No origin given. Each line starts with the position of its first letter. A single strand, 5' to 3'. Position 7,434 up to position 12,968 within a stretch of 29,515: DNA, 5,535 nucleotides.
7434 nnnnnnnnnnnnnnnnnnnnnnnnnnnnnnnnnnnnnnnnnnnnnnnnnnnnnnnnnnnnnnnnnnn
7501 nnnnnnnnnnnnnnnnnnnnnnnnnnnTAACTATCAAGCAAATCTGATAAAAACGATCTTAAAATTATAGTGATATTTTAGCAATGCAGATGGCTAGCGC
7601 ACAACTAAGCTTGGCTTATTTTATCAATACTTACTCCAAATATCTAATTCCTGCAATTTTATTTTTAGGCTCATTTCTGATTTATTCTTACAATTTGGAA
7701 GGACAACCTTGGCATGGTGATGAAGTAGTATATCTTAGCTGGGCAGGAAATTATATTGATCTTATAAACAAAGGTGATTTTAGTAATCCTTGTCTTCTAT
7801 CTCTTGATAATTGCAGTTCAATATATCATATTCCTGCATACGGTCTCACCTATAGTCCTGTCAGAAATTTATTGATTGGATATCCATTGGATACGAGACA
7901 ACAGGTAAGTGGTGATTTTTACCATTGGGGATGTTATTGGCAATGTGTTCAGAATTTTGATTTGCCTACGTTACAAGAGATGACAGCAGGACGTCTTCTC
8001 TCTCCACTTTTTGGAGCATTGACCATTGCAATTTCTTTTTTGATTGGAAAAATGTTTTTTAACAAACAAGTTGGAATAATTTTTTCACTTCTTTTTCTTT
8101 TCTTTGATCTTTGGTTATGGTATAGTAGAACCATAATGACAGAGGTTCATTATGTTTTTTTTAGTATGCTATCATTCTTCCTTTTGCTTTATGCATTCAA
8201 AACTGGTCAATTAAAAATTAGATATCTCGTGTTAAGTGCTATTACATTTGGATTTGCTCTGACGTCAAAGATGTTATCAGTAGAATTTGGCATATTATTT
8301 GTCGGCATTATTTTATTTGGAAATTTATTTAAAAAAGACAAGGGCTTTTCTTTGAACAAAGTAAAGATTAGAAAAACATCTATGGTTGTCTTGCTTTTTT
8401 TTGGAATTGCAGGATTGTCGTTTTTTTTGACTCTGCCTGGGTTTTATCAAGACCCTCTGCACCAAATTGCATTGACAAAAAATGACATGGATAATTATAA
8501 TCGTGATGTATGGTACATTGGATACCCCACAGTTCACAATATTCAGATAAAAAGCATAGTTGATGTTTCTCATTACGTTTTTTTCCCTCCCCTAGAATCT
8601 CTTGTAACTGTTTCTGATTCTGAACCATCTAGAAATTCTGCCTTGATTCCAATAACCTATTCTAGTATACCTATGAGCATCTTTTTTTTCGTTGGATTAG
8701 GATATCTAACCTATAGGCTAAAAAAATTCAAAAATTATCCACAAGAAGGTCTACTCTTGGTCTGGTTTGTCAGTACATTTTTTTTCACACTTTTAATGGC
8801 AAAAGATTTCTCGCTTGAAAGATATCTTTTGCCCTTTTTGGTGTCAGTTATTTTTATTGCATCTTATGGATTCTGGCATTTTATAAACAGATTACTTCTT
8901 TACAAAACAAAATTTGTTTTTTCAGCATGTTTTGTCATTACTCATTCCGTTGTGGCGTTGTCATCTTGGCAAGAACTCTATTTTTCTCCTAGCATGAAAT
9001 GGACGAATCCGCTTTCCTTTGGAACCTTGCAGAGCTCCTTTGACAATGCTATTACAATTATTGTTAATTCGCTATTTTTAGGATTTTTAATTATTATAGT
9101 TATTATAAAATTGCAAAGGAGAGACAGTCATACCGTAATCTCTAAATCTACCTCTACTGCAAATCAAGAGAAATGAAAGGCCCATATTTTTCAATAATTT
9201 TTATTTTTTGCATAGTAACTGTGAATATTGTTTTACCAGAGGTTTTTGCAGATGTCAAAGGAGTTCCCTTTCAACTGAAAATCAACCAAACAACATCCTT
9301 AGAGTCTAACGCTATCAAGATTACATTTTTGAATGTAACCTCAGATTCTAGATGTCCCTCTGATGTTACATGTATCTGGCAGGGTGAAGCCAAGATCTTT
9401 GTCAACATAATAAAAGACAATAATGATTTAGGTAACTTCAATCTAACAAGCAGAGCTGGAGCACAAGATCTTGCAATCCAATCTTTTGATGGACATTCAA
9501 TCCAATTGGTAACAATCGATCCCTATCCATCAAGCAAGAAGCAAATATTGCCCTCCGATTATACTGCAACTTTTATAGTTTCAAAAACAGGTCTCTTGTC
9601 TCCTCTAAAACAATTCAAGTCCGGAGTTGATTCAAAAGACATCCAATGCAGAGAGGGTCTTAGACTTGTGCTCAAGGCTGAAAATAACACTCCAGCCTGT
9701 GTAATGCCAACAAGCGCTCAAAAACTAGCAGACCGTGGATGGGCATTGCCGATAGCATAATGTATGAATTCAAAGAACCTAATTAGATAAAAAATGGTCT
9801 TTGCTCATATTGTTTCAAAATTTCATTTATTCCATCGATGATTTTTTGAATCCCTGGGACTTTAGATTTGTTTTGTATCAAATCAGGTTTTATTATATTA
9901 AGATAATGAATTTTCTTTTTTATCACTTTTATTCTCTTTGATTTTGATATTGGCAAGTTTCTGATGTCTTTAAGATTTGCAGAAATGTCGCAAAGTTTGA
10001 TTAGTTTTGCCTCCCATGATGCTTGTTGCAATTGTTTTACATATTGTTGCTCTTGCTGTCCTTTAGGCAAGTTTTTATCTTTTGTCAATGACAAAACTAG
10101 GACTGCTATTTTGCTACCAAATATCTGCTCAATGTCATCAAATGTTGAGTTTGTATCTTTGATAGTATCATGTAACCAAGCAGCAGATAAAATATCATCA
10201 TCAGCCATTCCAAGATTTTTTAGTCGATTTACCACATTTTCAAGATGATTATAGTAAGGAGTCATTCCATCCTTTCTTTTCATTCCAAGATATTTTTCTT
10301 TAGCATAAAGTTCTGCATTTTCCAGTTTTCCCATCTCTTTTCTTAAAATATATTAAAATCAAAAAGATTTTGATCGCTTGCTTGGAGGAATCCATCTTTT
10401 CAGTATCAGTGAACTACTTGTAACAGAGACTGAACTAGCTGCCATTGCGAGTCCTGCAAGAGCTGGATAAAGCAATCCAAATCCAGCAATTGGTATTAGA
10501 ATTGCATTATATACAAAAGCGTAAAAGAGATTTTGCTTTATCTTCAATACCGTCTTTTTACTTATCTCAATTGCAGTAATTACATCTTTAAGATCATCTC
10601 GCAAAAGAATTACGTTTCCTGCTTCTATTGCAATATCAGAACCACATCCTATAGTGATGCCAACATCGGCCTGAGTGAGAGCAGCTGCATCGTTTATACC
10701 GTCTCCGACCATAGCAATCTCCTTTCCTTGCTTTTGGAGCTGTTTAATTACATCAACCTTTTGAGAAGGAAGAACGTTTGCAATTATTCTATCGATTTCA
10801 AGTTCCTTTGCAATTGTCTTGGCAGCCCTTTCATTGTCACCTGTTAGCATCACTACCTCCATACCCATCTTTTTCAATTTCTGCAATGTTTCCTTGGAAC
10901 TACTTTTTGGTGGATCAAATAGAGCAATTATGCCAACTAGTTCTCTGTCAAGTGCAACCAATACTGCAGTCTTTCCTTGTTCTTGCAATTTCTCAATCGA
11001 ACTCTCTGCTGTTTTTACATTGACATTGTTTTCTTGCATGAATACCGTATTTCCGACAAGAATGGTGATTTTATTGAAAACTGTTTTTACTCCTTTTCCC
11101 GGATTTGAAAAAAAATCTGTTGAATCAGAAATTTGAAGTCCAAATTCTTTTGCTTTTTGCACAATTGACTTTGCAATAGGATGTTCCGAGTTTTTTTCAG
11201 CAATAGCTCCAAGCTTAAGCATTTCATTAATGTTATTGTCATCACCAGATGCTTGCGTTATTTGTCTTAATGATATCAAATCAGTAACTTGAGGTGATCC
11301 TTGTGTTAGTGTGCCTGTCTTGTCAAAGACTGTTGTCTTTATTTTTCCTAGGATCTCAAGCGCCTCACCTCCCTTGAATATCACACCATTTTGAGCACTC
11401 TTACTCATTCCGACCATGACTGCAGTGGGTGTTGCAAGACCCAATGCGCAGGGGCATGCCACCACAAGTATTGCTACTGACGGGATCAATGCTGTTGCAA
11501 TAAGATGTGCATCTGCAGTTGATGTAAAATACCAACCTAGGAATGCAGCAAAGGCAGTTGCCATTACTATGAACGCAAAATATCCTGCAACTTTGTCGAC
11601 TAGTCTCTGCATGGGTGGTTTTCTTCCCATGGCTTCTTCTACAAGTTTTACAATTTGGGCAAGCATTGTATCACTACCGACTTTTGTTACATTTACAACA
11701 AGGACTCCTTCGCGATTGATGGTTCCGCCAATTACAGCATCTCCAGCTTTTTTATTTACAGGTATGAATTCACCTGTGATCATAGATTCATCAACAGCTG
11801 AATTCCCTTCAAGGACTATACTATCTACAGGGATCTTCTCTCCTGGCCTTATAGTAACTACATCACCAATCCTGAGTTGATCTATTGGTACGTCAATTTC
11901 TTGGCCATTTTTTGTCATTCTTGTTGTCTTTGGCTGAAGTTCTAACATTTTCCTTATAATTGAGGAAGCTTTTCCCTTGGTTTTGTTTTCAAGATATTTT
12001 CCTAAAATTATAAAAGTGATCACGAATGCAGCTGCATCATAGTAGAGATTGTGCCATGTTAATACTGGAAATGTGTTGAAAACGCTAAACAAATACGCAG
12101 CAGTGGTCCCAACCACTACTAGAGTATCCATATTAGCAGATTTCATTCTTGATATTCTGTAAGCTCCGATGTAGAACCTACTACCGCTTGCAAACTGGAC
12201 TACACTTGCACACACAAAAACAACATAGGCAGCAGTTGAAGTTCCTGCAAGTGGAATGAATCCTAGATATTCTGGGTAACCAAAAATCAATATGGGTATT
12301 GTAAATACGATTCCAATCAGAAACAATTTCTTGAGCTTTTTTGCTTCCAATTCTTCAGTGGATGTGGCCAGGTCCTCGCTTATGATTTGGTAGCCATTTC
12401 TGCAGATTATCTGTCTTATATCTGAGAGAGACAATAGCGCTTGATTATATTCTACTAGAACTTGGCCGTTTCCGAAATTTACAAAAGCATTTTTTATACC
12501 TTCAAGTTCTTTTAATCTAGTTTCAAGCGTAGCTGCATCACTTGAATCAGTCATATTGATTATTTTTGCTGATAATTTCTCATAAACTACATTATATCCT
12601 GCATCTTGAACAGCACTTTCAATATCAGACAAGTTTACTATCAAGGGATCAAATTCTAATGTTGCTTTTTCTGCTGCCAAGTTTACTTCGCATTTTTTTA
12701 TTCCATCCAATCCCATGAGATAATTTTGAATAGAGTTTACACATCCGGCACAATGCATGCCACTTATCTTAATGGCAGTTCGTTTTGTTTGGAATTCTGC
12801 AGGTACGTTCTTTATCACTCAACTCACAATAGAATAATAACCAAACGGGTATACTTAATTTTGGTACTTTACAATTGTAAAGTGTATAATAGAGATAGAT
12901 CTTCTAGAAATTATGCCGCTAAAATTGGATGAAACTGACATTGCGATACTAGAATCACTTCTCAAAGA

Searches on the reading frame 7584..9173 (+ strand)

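Call 58: search_protein_families(library=pfam, proteins=[window:7584-9173:+], max_evalue=0.001)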
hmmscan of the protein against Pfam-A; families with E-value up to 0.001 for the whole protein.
window:7584-9173:+ (530 aa): 2 families
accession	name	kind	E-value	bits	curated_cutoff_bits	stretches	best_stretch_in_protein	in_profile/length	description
PF02366.24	PMT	-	3.6e-08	33.7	22.7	1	125-280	74-230/245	Dolichyl-phosphate-mannose-protein mannosyltransferase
PF13231.12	PMT_2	-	9.6e-08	32.8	26.1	1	133-250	21-139/160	Dolichyl-phosphate-mannose-protein mannosyltransferase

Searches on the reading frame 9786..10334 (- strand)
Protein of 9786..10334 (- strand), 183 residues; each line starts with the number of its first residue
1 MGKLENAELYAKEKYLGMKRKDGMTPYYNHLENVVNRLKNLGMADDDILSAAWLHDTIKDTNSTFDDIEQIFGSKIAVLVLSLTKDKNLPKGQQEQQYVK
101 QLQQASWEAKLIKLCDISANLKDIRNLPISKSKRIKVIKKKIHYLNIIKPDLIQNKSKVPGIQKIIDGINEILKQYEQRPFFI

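Call 58: search_protein_families(library=pfam, proteins=[window:9786-10334:-], max_evalue=0.001)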
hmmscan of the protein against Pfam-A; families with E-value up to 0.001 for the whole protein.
window:9786-10334:- (183 aa): 1 family
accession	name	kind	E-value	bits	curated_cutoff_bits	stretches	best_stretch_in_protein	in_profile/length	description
PF13328.12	HD_4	-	7.6e-14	52.2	27.2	1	10-136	4-139/156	HD domain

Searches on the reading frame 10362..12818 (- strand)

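Call 58: search_protein_families(library=pfam, proteins=[window:10362-12818:-], max_evalue=0.001)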
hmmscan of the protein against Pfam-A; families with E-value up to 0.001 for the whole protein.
window:10362-12818:- (819 aa): 4 families
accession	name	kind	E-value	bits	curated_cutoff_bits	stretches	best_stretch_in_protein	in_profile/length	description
PF00122.25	E1-E2_ATPase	-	2.7e-58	196.9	28.1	1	293-476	1-180/181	E1-E2 ATPase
PF00702.32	Hydrolase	-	2.9e-40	139.1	26.4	1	493-718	1-191/191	haloacid dehalogenase-like hydrolase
PF00403.32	HMA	-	2e-25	89.4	24.8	2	16-75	2-61/62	Heavy-metal-associated domain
PF08282.18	Hydrolase_3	-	1.5e-06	28.5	20.9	0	690-738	195-243/255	haloacid dehalogenase-like hydrolase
